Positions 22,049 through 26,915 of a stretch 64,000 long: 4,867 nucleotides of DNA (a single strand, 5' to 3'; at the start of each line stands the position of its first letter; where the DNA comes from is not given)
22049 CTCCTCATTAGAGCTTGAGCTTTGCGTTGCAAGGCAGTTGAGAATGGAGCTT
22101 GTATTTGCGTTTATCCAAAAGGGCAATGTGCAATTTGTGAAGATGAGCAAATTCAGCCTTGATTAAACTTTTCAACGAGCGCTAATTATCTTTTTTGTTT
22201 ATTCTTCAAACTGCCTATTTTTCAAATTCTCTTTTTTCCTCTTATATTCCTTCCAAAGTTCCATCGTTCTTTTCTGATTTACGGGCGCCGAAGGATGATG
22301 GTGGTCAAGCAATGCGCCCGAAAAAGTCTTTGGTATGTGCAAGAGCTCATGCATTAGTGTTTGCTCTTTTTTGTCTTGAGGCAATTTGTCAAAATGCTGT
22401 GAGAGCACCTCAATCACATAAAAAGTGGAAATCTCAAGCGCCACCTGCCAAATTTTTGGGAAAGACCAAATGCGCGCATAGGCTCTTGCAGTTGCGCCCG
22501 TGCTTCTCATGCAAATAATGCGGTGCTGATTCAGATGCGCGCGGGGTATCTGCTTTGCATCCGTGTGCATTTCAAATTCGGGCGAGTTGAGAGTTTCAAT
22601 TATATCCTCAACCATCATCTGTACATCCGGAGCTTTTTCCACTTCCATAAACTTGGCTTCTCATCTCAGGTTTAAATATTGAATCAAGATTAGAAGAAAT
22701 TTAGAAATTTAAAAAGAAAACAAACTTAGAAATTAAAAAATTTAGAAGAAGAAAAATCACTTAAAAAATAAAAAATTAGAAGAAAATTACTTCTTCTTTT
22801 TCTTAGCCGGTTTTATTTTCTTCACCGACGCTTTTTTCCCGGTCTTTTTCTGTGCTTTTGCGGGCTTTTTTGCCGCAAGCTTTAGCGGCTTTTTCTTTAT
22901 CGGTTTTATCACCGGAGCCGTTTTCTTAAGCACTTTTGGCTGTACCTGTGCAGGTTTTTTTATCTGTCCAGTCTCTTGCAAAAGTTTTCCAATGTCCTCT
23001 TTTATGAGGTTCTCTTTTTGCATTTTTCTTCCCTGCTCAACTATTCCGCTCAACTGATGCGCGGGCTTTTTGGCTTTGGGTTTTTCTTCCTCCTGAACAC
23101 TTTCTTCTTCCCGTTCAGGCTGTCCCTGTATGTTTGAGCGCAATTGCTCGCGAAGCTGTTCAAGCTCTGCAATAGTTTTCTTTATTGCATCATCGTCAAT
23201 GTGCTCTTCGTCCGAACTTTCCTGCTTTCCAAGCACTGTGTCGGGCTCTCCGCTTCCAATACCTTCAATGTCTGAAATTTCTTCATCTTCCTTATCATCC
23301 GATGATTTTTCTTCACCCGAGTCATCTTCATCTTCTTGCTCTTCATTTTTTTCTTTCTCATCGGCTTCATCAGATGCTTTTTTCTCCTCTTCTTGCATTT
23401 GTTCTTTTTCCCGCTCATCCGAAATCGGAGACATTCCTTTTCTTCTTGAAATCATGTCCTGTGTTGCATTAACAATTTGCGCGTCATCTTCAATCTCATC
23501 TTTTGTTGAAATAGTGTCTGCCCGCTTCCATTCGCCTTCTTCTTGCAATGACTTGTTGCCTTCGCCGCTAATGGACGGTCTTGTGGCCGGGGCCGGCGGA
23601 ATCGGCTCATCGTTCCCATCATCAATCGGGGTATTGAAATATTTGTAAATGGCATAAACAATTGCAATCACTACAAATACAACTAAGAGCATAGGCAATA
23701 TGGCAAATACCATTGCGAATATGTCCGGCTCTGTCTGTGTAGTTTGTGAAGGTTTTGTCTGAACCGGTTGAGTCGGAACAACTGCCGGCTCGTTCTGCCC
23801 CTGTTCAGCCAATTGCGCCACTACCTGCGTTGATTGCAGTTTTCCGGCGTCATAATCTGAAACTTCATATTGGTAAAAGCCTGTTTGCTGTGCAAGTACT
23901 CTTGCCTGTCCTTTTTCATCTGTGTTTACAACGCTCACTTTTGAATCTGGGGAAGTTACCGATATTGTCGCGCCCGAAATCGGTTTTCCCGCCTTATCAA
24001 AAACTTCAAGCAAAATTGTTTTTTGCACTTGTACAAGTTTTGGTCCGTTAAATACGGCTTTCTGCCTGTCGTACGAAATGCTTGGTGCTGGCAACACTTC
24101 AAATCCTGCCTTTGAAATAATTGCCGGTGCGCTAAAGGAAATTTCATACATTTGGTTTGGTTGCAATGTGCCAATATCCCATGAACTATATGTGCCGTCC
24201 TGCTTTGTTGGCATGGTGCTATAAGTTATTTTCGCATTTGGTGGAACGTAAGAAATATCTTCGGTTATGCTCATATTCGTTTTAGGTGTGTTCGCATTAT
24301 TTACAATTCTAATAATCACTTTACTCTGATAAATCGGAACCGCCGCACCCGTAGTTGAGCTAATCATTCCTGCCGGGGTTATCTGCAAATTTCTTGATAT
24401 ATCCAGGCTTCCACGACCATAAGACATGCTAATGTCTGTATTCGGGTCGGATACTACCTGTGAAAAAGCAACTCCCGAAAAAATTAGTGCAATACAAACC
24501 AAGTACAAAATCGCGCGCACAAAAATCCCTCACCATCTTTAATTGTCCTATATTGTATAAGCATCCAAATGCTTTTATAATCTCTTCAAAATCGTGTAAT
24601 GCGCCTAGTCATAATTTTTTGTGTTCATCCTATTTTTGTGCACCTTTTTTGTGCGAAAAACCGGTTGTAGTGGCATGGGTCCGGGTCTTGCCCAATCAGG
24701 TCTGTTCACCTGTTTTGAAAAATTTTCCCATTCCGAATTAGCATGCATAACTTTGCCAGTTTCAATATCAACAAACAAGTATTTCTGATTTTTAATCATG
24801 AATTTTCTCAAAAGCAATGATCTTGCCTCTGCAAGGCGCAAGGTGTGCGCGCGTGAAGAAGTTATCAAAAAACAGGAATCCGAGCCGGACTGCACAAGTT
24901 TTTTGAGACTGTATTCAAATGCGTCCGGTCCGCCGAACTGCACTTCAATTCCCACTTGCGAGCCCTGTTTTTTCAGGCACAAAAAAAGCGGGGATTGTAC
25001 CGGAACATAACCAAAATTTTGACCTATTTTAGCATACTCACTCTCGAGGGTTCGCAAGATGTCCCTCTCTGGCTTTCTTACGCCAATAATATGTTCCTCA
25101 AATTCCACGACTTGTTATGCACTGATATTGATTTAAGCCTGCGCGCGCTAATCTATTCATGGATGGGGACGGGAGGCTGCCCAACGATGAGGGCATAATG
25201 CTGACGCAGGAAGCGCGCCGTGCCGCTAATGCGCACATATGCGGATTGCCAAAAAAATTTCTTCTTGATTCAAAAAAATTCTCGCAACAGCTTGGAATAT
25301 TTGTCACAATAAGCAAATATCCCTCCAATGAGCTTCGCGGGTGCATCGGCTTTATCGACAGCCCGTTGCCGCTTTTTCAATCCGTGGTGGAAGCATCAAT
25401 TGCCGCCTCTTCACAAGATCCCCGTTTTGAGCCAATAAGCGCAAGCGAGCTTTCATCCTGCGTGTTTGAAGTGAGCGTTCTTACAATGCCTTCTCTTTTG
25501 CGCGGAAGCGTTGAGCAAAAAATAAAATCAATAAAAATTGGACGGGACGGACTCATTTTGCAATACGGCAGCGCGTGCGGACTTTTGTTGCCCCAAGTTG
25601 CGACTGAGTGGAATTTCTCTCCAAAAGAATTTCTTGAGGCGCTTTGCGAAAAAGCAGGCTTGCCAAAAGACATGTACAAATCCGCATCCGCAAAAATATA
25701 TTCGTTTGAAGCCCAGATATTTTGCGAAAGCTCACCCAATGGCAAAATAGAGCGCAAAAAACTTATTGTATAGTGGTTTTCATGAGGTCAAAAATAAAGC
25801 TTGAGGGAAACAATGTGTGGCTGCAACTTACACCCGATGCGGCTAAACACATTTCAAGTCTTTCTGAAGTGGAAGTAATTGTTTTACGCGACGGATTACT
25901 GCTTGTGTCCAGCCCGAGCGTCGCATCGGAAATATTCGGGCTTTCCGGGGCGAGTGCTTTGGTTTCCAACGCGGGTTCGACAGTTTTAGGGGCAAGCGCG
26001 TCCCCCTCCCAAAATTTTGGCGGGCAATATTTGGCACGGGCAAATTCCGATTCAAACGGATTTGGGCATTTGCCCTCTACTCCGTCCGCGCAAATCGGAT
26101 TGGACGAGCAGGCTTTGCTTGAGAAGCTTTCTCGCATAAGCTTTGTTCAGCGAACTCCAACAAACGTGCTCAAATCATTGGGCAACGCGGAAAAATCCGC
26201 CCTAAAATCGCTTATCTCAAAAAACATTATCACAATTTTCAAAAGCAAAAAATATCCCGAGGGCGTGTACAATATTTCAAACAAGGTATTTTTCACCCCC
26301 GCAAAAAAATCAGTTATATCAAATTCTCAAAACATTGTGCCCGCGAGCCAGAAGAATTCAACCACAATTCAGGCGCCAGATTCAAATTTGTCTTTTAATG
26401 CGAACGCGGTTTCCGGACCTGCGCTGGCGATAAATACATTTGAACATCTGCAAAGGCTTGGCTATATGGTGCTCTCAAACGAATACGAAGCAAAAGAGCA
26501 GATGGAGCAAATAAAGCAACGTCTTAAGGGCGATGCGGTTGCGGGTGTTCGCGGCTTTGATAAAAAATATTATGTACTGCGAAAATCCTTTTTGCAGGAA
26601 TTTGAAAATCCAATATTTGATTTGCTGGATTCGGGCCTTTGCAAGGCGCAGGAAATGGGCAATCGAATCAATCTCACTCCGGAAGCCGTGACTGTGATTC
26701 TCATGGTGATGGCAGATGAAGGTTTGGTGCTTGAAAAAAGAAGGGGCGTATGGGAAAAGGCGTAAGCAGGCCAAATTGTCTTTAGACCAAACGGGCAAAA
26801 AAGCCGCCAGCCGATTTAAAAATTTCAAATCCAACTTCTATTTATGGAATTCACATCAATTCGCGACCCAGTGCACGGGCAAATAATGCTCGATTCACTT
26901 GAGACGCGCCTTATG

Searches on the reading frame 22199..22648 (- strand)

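Call 53: search_protein_families(library=pfam, proteins=[window:22199-22648:-], max_evalue=0.1)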
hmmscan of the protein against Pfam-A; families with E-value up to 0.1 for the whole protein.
window:22199-22648:- (149 aa): 2 families
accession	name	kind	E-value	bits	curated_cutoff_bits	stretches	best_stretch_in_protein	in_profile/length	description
PF18894.6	PhageMetallopep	-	4.8e-16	59.5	23.7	1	2-117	2-101/134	Putative phage metallopeptidase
PF19655.4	DUF6158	-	0.036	14.5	26.8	1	90-138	4-52/66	Family of unknown function (DUF6158)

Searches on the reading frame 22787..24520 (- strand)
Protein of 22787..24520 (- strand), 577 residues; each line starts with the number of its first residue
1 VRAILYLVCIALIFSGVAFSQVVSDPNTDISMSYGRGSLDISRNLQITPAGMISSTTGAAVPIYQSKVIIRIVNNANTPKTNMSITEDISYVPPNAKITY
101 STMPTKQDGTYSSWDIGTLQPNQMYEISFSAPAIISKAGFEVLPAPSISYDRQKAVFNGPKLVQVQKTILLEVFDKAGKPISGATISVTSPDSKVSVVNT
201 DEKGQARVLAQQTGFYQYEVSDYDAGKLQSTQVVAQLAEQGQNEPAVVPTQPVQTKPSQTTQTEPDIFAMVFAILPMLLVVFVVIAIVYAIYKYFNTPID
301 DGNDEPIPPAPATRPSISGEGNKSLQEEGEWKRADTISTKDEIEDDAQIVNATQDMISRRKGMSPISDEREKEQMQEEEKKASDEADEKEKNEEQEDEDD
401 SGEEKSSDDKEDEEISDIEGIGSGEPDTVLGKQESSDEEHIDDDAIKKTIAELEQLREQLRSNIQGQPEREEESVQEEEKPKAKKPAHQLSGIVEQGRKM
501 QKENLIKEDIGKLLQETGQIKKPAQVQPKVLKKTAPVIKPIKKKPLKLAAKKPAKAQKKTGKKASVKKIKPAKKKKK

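Call 7: search_protein_families(library=pfam, proteins=[window:22787-24520:-], max_evalue=0.001)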
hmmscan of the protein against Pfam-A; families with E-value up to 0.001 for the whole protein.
window:22787-24520:- (577 aa): 2 families
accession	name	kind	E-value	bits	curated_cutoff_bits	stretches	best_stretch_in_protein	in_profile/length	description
PF13620.12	CarboxypepD_reg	-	2.8e-06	28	32.3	1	171-223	4-57/82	Carboxypeptidase regulatory-like domain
PF02369.22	Big_1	-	5.7e-05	23.6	34.9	1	167-221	19-77/93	Bacterial Ig-like domain (group 1)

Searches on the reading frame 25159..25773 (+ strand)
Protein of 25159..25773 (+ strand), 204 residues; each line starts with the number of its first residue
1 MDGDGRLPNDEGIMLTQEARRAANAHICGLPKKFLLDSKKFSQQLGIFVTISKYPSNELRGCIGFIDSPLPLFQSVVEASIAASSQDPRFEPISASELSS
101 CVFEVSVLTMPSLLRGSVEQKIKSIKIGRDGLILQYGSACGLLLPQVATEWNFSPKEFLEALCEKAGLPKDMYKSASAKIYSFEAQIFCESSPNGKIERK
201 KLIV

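Call 52: search_protein_families(library=pfam, proteins=[window:25159-25773:+], max_evalue=0.01)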
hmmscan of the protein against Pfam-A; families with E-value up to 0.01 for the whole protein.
window:25159-25773:+ (204 aa): 1 family
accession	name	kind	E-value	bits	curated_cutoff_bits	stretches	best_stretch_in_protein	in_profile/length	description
PF01871.22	AMMECR1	-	1.9e-44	151.6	25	1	37-188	23-168/168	AMMECR1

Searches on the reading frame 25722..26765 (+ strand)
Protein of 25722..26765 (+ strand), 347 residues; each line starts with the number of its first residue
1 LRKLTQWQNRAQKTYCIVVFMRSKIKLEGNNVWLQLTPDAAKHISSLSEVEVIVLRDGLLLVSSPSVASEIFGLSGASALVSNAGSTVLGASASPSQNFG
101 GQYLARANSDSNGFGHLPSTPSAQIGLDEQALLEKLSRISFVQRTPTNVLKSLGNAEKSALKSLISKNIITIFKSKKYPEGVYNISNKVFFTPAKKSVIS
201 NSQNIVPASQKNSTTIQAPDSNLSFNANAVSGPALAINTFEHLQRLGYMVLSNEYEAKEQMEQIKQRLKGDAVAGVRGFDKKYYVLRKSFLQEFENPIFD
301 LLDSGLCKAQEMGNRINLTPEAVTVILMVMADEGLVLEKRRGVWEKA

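Call 7: search_protein_families(library=pfam, proteins=[window:25722-26765:+], max_evalue=0.001)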
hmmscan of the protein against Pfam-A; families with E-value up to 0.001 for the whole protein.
window:25722-26765:+ (347 aa): 0 families

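Call 53: search_protein_families(library=pfam, proteins=[window:25722-26765:+], max_evalue=0.1)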
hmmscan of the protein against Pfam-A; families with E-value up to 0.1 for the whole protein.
window:25722-26765:+ (347 aa): 1 family
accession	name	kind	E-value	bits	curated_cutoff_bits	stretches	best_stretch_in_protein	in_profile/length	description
PF13545.12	HTH_Crp_2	-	0.014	15.8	27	1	310-341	26-57/70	Crp-like helix-turn-helix domain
